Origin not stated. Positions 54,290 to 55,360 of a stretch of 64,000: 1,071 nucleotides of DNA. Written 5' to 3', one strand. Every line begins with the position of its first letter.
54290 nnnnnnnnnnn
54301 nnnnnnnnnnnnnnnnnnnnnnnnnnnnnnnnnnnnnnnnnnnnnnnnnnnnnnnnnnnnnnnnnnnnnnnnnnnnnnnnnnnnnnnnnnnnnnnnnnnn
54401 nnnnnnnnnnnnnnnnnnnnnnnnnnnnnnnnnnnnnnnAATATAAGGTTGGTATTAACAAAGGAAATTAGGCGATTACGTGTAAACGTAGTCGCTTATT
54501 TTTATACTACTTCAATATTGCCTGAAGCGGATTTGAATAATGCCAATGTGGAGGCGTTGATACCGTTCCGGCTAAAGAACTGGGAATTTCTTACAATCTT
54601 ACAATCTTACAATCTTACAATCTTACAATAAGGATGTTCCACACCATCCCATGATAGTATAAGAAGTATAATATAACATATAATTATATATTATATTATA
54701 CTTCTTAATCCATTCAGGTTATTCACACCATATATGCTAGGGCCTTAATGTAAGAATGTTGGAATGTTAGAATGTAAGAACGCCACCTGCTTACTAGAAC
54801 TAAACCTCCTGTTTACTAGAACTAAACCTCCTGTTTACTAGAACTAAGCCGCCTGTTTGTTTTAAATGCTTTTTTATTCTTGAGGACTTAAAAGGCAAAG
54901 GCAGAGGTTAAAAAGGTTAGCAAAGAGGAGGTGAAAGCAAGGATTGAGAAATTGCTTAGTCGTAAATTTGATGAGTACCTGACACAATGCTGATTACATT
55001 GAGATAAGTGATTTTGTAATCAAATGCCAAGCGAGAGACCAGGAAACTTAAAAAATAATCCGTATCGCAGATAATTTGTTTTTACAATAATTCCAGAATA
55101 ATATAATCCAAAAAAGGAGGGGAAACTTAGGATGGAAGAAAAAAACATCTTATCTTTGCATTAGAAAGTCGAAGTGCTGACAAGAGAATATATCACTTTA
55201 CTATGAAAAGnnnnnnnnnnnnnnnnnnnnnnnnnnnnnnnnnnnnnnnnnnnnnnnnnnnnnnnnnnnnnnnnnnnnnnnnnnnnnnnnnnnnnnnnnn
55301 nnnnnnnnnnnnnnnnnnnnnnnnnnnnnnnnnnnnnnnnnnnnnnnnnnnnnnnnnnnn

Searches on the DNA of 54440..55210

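Call 81: search_rna_families(source=window, start=54440, end=55210, threshold=evalue, max_evalue=1)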
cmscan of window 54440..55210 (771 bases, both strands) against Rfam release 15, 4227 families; matches with E-value up to 1: 0.
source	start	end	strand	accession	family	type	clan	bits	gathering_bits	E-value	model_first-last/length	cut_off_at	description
